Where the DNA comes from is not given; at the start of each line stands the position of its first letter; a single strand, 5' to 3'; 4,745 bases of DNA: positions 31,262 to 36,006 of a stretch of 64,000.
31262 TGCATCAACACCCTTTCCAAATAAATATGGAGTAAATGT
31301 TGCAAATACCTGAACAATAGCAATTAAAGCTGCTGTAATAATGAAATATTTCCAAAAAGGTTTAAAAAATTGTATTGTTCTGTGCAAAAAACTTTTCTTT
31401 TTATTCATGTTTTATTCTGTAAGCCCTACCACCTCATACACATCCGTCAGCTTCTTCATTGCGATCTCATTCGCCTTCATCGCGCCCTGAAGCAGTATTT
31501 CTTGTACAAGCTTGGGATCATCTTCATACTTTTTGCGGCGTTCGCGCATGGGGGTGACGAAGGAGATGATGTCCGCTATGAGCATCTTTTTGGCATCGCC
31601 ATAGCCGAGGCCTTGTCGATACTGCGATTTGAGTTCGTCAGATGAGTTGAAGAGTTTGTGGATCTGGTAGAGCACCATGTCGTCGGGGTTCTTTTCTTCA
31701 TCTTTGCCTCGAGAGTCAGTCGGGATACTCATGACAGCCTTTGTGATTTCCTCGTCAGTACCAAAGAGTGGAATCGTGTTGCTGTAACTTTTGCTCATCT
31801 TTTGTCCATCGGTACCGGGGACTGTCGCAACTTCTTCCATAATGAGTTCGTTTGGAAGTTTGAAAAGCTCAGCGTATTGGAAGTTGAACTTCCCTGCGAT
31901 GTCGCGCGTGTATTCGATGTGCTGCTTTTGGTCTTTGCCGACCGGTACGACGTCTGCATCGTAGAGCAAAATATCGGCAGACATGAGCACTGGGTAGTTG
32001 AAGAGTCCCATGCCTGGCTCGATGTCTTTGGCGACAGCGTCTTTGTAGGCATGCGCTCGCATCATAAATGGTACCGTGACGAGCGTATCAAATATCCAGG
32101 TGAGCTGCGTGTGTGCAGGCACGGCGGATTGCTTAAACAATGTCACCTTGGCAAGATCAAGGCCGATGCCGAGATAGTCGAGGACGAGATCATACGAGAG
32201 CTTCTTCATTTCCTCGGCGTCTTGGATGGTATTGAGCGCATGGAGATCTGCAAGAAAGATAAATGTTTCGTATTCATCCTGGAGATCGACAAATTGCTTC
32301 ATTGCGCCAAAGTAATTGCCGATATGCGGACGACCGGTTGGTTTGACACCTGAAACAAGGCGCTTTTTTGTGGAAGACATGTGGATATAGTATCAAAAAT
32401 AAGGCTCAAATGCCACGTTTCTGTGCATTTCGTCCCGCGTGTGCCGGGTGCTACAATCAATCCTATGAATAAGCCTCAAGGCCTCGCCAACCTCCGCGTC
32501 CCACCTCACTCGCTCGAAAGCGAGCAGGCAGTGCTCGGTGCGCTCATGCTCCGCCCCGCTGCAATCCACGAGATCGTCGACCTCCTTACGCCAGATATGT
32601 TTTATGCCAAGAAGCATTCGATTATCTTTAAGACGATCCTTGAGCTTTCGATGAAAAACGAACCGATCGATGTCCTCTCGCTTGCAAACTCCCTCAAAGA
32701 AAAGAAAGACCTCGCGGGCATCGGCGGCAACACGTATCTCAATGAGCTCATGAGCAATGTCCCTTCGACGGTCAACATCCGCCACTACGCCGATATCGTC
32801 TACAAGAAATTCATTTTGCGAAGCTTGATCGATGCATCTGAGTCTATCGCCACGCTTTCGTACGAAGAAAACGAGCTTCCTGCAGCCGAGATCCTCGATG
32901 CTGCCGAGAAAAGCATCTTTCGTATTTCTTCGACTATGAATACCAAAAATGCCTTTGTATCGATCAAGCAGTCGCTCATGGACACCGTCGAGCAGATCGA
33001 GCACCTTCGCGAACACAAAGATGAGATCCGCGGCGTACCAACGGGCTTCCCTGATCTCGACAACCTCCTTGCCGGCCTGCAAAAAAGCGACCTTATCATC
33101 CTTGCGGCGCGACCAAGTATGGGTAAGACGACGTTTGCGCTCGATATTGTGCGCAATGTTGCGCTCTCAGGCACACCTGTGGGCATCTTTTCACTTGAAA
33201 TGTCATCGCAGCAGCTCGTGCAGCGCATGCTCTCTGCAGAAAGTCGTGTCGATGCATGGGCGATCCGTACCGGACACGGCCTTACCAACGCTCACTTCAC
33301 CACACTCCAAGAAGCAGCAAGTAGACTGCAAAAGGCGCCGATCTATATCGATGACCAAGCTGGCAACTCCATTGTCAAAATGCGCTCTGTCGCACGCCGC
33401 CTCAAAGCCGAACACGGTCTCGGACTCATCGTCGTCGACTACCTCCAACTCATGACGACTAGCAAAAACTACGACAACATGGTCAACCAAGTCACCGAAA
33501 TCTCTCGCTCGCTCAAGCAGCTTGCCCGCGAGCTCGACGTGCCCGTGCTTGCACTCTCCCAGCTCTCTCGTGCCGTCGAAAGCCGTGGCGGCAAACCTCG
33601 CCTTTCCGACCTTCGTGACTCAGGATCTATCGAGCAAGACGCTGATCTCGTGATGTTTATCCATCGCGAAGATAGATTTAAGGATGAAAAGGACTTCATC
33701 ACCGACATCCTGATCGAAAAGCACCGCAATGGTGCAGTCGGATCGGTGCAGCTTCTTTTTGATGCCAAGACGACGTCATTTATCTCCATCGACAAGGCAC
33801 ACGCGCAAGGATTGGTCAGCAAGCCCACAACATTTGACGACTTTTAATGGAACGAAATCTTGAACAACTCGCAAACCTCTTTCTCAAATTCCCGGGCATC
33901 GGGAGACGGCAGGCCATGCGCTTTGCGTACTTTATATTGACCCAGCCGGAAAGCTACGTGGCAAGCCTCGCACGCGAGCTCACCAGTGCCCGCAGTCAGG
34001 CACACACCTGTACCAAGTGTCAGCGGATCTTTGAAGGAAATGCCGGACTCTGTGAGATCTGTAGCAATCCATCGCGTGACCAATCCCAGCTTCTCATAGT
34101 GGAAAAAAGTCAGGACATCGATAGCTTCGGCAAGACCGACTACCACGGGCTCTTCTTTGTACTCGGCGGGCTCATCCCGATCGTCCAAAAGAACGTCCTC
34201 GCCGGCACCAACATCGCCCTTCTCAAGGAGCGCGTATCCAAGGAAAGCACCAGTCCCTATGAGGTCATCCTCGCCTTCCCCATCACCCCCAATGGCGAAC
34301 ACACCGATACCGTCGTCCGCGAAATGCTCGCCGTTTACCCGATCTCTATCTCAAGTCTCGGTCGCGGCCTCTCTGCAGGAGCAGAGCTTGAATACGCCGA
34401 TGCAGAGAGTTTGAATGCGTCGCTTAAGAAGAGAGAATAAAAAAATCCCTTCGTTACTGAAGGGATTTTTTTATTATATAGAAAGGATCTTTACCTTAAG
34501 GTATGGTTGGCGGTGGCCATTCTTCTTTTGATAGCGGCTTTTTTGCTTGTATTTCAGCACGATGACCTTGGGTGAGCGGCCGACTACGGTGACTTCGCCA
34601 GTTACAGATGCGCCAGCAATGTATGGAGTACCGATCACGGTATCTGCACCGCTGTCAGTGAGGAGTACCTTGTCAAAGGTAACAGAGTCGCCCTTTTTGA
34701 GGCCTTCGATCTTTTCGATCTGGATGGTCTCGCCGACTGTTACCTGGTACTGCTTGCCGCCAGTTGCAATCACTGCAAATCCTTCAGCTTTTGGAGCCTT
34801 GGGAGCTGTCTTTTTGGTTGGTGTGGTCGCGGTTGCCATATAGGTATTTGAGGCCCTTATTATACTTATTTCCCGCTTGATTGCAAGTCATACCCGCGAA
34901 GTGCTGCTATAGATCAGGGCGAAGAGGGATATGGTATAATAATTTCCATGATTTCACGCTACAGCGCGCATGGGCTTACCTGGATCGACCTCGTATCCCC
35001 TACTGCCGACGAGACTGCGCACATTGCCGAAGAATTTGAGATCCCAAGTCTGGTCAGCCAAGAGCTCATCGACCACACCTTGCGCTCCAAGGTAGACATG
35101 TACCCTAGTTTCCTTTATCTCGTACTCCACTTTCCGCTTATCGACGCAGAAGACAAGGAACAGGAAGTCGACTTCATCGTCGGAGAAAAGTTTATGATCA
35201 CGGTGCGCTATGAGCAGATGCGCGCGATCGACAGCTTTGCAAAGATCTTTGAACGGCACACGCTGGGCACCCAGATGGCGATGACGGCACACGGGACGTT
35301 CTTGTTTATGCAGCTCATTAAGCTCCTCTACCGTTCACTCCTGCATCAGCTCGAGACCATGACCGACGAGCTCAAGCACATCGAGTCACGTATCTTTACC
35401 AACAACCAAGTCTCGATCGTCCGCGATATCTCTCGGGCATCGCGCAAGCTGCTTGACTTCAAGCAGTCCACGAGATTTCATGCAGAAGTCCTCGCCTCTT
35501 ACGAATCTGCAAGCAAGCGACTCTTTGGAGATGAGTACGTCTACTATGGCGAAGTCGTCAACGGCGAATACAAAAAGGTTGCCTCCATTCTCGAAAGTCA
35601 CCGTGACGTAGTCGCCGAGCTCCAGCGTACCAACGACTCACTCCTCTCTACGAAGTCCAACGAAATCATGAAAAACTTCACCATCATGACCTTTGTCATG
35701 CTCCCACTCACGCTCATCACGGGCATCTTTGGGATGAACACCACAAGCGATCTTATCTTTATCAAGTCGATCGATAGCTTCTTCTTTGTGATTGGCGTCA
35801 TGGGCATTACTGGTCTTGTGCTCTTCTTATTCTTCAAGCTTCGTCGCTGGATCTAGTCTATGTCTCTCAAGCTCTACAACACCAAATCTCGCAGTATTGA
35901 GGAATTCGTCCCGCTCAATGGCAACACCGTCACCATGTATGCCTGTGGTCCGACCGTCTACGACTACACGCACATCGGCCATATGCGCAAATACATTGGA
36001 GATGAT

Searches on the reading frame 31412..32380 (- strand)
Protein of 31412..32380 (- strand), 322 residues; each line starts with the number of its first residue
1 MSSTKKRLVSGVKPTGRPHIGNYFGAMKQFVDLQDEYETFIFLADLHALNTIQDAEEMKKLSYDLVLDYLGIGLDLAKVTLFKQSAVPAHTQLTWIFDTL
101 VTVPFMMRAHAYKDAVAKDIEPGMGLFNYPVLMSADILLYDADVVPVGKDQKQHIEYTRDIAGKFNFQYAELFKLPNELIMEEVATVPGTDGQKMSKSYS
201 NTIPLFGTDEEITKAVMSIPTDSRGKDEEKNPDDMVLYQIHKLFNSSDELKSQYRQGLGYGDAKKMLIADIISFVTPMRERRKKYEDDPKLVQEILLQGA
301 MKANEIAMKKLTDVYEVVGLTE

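Call 76: search_protein_families(library=pfam, proteins=[window:31412-32380:-], max_evalue=0.00001)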
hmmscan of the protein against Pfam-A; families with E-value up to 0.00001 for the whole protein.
window:31412-32380:- (322 aa): 1 family
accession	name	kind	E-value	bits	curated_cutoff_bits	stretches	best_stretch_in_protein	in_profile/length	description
PF00579.31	tRNA-synt_1b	-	5e-59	200.5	21.1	1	5-274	5-290/292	tRNA synthetases class I (W and Y)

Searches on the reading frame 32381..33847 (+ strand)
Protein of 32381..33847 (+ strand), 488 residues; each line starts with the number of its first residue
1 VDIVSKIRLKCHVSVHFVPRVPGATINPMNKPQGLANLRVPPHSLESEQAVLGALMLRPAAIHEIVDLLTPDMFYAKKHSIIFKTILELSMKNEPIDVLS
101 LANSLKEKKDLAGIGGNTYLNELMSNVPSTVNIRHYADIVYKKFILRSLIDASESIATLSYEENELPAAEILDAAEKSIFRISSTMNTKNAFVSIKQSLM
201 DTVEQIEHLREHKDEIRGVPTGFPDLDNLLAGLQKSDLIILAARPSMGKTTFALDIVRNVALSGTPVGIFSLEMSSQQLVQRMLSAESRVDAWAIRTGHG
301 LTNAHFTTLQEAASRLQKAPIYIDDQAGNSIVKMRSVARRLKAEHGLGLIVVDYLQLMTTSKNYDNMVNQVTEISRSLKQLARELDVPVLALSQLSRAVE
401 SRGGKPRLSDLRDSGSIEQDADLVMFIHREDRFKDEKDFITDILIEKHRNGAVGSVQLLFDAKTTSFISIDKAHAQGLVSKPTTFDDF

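Call 76: search_protein_families(library=pfam, proteins=[window:32381-33847:+], max_evalue=0.00001)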
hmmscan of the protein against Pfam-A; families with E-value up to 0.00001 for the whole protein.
window:32381-33847:+ (488 aa): 4 families
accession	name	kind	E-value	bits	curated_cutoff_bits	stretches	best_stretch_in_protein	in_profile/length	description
PF03796.21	DnaB_C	-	3e-99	332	27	1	218-467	1-253/255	DnaB-like helicase C terminal domain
PF00772.26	DnaB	-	1.9e-34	118.2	23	1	41-141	2-102/103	DnaB-like helicase N terminal domain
PF13481.12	AAA_25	-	6.1e-17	62.3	27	1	215-395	11-190/195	AAA domain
PF06745.19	ATPase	-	1.8e-07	31.2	26.6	1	219-381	1-154/231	KaiC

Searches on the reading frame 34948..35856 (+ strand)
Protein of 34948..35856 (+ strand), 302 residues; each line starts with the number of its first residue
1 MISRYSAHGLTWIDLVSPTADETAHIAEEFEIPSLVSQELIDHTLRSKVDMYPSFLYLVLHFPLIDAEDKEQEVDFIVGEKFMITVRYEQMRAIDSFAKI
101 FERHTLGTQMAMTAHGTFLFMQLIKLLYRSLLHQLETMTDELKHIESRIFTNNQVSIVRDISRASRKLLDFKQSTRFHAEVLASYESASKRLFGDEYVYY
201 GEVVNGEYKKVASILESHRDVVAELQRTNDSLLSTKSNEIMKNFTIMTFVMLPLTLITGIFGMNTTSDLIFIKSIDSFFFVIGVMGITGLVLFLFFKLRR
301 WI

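Call 76: search_protein_families(library=pfam, proteins=[window:34948-35856:+], max_evalue=0.00001)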
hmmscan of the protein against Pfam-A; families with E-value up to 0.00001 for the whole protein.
window:34948-35856:+ (302 aa): 1 family
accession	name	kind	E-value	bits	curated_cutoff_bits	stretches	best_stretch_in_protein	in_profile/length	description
PF01544.23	CorA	-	3.6e-47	161.5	27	1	9-297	3-291/292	CorA-like Mg2+ transporter protein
